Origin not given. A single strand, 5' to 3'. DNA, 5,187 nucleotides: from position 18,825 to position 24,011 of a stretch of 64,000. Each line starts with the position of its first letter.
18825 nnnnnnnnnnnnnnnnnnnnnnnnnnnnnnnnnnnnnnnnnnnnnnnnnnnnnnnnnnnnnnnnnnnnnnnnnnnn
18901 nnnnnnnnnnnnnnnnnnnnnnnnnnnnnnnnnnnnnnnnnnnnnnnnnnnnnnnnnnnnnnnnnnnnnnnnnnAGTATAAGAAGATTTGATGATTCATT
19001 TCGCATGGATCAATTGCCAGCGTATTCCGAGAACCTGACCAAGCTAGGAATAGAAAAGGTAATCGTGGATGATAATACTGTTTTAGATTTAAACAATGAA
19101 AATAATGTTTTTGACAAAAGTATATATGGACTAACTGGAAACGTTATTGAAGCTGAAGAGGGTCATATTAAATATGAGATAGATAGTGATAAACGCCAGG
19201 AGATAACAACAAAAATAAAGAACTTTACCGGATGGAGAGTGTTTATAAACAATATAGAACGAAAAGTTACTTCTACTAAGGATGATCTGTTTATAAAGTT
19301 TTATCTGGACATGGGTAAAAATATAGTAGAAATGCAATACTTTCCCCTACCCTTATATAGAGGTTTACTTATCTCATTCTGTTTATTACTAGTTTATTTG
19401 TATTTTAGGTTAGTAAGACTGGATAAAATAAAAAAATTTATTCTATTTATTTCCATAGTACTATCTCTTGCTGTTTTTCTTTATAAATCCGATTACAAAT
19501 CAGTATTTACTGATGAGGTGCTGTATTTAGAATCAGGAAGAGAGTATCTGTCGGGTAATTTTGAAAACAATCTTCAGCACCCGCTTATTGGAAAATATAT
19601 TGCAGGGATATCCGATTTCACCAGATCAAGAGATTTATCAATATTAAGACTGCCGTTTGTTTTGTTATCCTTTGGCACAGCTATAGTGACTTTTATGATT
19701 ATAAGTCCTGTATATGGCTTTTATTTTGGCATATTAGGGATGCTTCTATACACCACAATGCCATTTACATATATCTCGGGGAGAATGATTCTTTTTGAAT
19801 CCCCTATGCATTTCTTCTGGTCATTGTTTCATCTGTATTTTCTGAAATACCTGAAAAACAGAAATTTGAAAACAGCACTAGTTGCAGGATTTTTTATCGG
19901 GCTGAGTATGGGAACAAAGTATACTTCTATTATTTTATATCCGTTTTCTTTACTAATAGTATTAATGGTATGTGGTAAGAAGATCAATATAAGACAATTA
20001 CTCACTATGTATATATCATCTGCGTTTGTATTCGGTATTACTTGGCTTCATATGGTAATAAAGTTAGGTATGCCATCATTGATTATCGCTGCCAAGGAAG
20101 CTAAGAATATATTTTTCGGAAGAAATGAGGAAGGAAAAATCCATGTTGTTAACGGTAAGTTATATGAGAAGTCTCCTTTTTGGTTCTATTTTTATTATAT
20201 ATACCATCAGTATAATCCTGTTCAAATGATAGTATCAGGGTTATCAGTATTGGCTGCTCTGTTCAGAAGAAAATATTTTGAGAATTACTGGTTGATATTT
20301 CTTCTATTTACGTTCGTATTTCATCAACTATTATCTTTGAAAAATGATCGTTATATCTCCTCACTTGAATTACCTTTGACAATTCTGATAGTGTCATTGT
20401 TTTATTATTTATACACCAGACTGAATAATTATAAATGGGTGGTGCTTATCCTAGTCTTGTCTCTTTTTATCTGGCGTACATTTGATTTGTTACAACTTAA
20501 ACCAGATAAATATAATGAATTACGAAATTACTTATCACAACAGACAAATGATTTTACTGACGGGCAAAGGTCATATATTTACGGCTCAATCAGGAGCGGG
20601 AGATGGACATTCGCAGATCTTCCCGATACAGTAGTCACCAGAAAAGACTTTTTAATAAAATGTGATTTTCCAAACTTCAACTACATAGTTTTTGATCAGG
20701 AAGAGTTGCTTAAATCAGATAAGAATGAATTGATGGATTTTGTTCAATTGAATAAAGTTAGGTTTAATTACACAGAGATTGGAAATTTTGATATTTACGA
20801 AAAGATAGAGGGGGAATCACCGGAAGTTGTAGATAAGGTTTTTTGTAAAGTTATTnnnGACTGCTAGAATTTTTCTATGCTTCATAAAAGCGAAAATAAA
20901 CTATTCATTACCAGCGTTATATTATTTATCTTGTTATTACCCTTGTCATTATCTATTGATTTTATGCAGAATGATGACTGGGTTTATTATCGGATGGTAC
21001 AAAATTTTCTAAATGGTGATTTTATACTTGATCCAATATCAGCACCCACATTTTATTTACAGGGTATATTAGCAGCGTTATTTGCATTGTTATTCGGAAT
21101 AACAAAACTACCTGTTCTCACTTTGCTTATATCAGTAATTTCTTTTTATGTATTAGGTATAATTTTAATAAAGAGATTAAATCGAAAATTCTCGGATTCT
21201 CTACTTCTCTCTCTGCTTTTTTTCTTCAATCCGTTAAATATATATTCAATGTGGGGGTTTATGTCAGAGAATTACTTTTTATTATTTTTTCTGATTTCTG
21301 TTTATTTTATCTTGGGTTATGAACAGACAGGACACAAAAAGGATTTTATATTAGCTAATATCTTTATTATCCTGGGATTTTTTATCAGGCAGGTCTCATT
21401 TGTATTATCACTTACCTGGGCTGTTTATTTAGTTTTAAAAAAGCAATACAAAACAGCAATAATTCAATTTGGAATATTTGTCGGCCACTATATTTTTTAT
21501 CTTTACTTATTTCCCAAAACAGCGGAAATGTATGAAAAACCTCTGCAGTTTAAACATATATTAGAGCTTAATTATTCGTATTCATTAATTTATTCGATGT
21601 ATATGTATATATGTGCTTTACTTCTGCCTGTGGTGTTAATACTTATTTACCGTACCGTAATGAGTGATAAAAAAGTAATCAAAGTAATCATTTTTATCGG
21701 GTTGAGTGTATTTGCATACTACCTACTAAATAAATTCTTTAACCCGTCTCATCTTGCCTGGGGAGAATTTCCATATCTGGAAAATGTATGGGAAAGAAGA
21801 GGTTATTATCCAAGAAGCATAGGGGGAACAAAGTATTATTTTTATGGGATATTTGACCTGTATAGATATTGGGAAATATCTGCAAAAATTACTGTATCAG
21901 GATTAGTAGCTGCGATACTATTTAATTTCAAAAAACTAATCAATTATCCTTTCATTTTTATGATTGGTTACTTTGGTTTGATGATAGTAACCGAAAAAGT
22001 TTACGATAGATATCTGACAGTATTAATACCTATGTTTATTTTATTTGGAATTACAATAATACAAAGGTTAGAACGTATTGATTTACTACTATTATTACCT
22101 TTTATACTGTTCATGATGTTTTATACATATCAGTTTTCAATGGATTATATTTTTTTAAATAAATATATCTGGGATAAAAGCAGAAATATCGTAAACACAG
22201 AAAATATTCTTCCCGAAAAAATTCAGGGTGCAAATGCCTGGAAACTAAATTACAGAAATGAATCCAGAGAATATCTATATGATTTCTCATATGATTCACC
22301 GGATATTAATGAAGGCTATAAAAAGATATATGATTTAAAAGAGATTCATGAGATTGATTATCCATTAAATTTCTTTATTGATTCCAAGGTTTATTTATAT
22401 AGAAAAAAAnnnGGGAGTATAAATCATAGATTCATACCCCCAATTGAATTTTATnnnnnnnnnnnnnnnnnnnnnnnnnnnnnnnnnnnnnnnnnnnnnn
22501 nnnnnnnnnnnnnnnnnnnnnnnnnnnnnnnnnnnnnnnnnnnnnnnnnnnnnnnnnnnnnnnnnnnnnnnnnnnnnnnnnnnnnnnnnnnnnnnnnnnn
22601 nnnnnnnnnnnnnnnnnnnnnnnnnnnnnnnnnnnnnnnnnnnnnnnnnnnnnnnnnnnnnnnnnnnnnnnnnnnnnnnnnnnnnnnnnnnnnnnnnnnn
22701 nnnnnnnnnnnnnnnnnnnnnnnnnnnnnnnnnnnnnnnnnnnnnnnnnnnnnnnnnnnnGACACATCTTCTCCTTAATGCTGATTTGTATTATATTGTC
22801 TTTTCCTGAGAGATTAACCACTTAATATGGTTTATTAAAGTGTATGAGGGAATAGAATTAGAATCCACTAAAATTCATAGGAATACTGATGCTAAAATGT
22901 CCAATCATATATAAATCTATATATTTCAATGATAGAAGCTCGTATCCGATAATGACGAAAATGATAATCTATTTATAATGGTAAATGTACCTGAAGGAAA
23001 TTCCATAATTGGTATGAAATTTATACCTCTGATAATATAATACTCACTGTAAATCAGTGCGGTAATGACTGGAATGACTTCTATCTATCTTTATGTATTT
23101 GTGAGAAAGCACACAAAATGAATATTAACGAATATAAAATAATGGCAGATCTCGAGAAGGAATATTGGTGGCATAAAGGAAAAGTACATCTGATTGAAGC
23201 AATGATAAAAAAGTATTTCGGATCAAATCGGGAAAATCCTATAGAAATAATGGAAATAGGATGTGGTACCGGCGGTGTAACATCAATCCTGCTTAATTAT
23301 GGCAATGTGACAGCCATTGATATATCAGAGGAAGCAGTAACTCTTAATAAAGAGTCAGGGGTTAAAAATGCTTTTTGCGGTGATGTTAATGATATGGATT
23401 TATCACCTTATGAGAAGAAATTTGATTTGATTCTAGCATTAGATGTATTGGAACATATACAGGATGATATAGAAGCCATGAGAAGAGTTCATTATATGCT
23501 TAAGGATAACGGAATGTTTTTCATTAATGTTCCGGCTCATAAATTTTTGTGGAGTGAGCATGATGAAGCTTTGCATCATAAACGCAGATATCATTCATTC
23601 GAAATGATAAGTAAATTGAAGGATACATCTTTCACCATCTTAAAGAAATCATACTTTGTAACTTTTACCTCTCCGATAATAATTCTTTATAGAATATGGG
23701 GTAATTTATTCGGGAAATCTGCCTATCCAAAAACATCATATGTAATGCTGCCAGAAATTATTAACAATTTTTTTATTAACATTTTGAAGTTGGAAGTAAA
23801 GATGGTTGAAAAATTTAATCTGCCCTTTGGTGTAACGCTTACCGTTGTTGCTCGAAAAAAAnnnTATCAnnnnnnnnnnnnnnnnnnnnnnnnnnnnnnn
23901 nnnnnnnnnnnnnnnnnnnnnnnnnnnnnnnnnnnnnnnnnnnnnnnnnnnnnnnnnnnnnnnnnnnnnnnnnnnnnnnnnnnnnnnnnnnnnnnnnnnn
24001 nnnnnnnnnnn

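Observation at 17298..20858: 1186-aa protein fusing two different GT-C modules (YfhO-like and PMT-like)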

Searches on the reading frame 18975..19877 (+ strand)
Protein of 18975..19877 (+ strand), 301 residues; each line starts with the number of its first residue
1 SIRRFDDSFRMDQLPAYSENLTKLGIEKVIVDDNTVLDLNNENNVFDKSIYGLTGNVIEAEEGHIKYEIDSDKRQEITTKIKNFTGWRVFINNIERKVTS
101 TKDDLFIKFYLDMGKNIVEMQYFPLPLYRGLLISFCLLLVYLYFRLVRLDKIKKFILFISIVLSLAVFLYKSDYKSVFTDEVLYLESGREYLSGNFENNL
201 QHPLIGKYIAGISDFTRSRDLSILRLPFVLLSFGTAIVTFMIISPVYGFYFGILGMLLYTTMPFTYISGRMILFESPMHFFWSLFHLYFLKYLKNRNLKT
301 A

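Call 90: find_related_loci(query=window:18975-19877:+, collection=metagenome_contigs, flank=4000)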
Query window:18975-19877:+ (301 aa) in metagenome_contigs; peptide patterns used: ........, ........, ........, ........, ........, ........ (x = any residue, [..] = any of these).
600 stretches matched a pattern (row limit reached: there are more); 1 encode a relative of the query (tblastn E <= 1e-3); 1 distinct loci.
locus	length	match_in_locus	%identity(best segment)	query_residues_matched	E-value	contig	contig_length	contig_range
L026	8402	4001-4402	39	152-285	5e-30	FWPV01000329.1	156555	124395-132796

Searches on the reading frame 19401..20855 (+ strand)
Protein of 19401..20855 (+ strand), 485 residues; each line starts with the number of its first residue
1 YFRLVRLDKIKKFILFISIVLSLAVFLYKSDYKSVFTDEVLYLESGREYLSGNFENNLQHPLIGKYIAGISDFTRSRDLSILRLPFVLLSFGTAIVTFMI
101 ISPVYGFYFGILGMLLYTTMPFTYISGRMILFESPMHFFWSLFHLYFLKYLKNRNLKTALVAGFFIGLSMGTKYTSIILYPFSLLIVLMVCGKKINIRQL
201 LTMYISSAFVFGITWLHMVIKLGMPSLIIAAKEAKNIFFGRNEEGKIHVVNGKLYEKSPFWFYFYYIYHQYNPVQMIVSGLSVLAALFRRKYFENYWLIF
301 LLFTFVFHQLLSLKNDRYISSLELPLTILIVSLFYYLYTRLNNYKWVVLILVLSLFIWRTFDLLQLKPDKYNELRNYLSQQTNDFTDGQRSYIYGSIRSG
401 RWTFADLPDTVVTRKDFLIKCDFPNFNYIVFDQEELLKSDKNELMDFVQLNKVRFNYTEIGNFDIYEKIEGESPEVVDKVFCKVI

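Call 10: search_protein_families(library=pfam, proteins=[window:19401-20855:+], max_evalue=10)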
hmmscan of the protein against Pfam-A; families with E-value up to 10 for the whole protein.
window:19401-20855:+ (485 aa): 2 families
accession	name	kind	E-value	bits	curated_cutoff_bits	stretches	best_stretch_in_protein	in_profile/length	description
PF13231.12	PMT_2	-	4e-11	43.8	26.1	1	60-196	2-139/160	Dolichyl-phosphate-mannose-protein mannosyltransferase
PF13980.11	UPF0370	-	0.12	12.9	28.1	1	341-376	4-39/61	Uncharacterised protein family (UPF0370)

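Call 40: search_solved_structures(query=window:19434-20855:+, max_evalue=1)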
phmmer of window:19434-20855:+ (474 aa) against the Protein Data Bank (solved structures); distinct sequences matched with E-value up to 1: 0.

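Call 64: predict_structure(alignment_id=A5)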
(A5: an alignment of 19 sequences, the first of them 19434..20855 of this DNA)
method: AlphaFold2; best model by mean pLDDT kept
length: 474 residues; sequences in the alignment: 19
mean_pLDDT: 88.0   pTM: 0.88
mean pLDDT of the five models: 88.0, 87.7, 87.4, 86.8, 85.9
residues with pLDDT >= 90: 251; 70-90: 194; 50-70: 27; < 50: 2
segments of 3 or more residues with pLDDT < 50: none
pLDDT, mean of each block of 10 residues (from residue 1): 95 87 70 87 81 87 74 90 98 97 94 68 92 97 94 96 93 91 82 97 92 90 81 79 89 93 94 92 96 94 89 97 93 89 90 82 91 90 87 82 73 91 86 89 93 93 69 49
secondary structure, 60 per line:
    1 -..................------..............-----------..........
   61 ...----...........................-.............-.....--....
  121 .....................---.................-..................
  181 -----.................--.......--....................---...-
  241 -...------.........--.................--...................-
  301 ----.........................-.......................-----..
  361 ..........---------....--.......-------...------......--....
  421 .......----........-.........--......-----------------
elements in order: H2-19 H26-39 H51-63 H68-94 H96-108 H110-114 H117-141 H145-161 H163-180 H186-202 H205-211 H214-233 E237-239 E242-244 H251-259 H262-278 H281-299 H305-329 H331-353 H359-370 E380-383 H386-392 E400-402 H409-414 E417-421 H422-427 H432-439 E444-449 E452-457

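Call 66: fold_search(model_id=the predicted structure, library=pdb)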
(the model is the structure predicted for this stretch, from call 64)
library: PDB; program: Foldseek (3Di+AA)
matches with E <= 10: 508; with E <= 0.001: 31
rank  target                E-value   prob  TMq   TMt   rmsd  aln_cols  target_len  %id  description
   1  7oci_F                2.4e-07  1.00  0.54  0.42  11.9       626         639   12  Cryo-EM structure of yeast Ost6p containing oligosaccharyltransferase complex (released 2022-02-16)
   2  8agb_A                5.3e-07  1.00  0.54  0.42  12.9       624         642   11  Structure of yeast oligosaccharylransferase complex with lipid-linked oligosaccharide bound (released 2022-12-07)
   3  8age_A                7.1e-07  1.00  0.54  0.42  10.6       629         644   12  Structure of yeast oligosaccharylransferase complex with acceptor peptide bound (released 2022-12-07)
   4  9s6t_A                1.7e-06  1.00  0.59  0.58   6.9       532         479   13  Ternary cryo-EM structure of chicken ALG12 with Dol25-PP-GlcNAc2Man7, Dol25-P-Man, and Fab (released 2026-03-18)
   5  6ezn_F                1.7e-06  1.00  0.51  0.39  13.8       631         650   11  Cryo-EM structure of the yeast oligosaccharyltransferase (OST) complex (released 2018-01-17)
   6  5f15                  2.1e-06  1.00  0.59  0.53   8.7       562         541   11  Crystal Structure of ArnT from Cupriavidus metallidurans bound to Undecaprenyl phosphate (released 2016-02-17)
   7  7e9s_A                2.5e-06  1.00  0.53  0.33  10.5       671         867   12  Archaeal oligosaccharyltransferase AglB from Archaeoglobus fulgidus in complex with an inhibitory peptide and a dolich (released 2021-09-08)
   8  8b6l_I                2.8e-06  1.00  0.54  0.39  11.3       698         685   10  Subtomogram average of the human Sec61-TRAP-OSTA-translocon (released 2022-12-07)
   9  5ezm                  5.0e-06  1.00  0.59  0.53   8.4       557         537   12  Crystal Structure of ArnT from Cupriavidus metallidurans in the apo state (released 2016-02-17)
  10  8pn9_A                5.9e-06  1.00  0.51  0.39  12.1       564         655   11  Structure of human oligosaccharyltransferase OST-A complex bound to NGI-1 (released 2024-05-08)
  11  5gmy_A                6.7e-06  1.00  0.53  0.33  10.2       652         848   13  Crystal structure of the Archaeoglobus fulgidus oligosaccharyltransferase (O29867_ARCFU) tethered with an acceptor pep (released 2017-02-01)
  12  8agc_A                7.0e-06  1.00  0.51  0.37  12.0       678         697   10  Structure of yeast oligosaccharylransferase complex with lipid-linked oligosaccharide and non-acceptor peptide bound (released 2022-12-07)
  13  6c26_A                7.3e-06  1.00  0.51  0.40  13.4       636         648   10  The Cryo-EM structure of a eukaryotic oligosaccharyl transferase complex (released 2018-01-31)
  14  9n9j_I                7.9e-06  1.00  0.51  0.37  11.2       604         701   11  Structure of a GRP94 folding intermediate engaged with a CCDC134- and FKBP11-bound secretory translocon (released 2025-11-19)
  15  3waj                  9.0e-06  1.00  0.52  0.34  11.6       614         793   12  Crystal structure of the Archaeoglobus fulgidus oligosaccharyltransferase (O29867_ARCFU) complex with Zn and sulfate (released 2013-10-30)
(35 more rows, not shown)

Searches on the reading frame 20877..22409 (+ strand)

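Call 7: search_protein_families(library=pfam, proteins=[window:20877-22409:+], max_evalue=0.01)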
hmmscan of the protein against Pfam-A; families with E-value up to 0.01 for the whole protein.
window:20877-22409:+ (511 aa): 1 family
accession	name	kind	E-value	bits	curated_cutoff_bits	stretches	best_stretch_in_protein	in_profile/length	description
PF13231.12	PMT_2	-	0.0022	18.7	26.1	1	65-207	9-150/160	Dolichyl-phosphate-mannose-protein mannosyltransferase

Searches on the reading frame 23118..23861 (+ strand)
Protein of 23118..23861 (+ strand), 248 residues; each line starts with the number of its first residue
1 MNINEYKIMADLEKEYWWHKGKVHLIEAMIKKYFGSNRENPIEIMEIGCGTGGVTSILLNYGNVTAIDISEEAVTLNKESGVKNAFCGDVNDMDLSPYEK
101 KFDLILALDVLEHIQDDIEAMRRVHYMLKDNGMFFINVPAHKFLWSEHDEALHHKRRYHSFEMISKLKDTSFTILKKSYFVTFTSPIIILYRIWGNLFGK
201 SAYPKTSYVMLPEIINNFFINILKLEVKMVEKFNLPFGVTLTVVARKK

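Call 7: search_protein_families(library=pfam, proteins=[window:23118-23861:+], max_evalue=0.01)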
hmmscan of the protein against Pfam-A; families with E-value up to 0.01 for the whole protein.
window:23118-23861:+ (248 aa): 14 families
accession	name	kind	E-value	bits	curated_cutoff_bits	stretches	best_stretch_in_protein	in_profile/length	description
PF13489.12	Methyltransf_23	-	1.3e-17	64.5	27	1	29-152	12-129/164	Methyltransferase domain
PF08242.18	Methyltransf_12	-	8.6e-17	62.1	30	1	45-134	1-98/98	Methyltransferase domain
PF08241.18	Methyltransf_11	-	9.4e-17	61.9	21.2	1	46-136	2-95/95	Methyltransferase domain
PF13847.12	Methyltransf_31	-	7.3e-14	52.1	27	1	43-144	6-114/145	Methyltransferase domain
PF13649.12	Methyltransf_25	-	4.2e-13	50.3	27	1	44-132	1-97/97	Methyltransferase domain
PF05401.17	NodS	-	6.2e-06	26.6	24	1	42-135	45-143/201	Nodulation protein S (NodS)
PF05891.18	Methyltransf_PK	-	6.6e-05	23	27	1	30-142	46-167/218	AdoMet dependent proline di-methyltransferase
PF01728.25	FtsJ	-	0.00028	21.3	24.1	1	39-107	24-97/181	FtsJ-like methyltransferase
PF02353.26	CMAS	-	0.00043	20.1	27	1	43-137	65-165/273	Mycolic acid cyclopropane synthetase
PF06325.19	PrmA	-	0.00049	20.1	22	1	41-119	162-247/296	Ribosomal protein L11 methyltransferase (PrmA)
PF05219.18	DREV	-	0.00076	19.1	26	1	37-136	91-186/265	DREV methyltransferase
PF01739.24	CheR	-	0.0011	18.9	27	0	90-136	125-173/195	CheR methyltransferase, SAM binding domain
PF05175.20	MTS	-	0.0012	19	23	1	43-106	34-103/170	Methyltransferase small domain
PF10294.15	Methyltransf_16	-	0.0071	16.6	21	0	18-110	22-129/174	Lysine methyltransferase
